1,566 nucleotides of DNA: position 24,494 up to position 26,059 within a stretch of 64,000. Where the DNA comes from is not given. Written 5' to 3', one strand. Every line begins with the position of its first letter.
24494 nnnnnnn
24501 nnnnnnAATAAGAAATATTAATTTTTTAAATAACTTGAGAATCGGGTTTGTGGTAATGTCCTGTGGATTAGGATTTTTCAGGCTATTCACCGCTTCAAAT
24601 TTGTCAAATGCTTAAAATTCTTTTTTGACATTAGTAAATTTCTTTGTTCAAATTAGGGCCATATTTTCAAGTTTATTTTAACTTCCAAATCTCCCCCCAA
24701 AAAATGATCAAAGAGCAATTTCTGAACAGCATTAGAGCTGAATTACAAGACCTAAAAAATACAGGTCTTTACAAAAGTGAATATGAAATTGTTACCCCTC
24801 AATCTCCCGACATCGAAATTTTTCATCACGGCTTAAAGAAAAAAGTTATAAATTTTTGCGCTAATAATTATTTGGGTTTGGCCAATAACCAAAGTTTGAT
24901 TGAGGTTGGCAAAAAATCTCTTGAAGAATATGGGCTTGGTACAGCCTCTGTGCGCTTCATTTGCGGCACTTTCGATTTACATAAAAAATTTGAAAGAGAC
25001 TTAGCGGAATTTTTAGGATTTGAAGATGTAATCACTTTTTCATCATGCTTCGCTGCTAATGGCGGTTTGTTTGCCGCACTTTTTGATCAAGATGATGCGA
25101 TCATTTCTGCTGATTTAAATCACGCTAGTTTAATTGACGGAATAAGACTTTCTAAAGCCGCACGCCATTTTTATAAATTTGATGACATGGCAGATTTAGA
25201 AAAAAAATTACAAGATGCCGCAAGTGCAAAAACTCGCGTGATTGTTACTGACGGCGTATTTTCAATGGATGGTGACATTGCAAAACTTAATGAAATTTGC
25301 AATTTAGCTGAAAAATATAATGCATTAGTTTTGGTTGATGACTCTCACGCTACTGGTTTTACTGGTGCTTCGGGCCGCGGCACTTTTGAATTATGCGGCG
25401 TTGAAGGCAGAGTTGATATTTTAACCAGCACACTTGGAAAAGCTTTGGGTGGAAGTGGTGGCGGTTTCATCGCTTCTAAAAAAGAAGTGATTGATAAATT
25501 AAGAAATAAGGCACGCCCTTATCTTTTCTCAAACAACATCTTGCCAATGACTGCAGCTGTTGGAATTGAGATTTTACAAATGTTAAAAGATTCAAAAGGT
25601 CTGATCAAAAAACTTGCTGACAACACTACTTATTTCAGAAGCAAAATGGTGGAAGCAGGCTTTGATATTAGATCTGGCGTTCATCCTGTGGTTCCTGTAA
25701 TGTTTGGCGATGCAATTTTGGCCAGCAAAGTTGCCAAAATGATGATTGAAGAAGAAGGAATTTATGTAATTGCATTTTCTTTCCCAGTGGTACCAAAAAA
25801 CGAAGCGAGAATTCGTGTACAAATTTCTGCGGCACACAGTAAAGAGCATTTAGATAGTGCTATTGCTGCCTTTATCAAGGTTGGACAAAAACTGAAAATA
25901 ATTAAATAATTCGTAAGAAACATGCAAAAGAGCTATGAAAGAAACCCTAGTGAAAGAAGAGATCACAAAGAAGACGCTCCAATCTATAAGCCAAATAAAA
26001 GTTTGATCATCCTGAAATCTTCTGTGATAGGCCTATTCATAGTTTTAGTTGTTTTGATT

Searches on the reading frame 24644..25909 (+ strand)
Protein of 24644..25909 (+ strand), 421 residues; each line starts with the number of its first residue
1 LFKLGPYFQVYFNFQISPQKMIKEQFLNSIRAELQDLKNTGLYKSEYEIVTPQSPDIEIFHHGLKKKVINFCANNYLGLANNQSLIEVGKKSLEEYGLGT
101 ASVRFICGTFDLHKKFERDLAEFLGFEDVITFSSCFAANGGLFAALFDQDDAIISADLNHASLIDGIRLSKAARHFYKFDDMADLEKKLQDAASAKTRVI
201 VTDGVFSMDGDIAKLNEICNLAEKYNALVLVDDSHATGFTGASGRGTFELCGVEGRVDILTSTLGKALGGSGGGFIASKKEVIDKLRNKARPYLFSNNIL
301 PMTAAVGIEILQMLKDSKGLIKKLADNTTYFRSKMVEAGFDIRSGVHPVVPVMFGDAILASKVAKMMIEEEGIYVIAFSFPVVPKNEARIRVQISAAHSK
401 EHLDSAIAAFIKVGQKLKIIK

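Call 3: search_protein_families(library=pfam, proteins=[window:24644-25909:+], max_evalue=1)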
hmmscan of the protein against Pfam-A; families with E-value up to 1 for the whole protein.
window:24644-25909:+ (421 aa): 8 families
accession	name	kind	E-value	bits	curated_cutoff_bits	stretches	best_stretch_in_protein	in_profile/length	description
PF00155.27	Aminotran_1_2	-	7.3e-64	216.6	19.7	1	66-409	1-360/361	Aminotransferase class I and II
PF01041.23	DegT_DnrJ_EryC1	-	7.4e-08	32.4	19.8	1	113-241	26-154/360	DegT/DnrJ/EryC1/StrS aminotransferase family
PF00464.25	SHMT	-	3.6e-06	26.3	27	1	134-295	94-271/399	Serine hydroxymethyltransferase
PF00266.25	Aminotran_5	-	7.3e-06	25.6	21.5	1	117-287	49-222/371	Aminotransferase class-V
PF01053.26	Cys_Met_Meta_PP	-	6.1e-05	22.2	27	1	113-239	54-180/381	Cys/Met metabolism PLP-dependent enzyme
PF01212.27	Beta_elim_lyase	-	0.0019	18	27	1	115-296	36-215/288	Beta-eliminating lyase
PF03841.19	SelA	-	0.11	12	22.8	1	256-289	203-236/367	L-seryl-tRNA selenium transferase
PF01276.26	OKR_DC_1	-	0.13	11.4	27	1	183-236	154-207/417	Orn/Lys/Arg decarboxylase, major domain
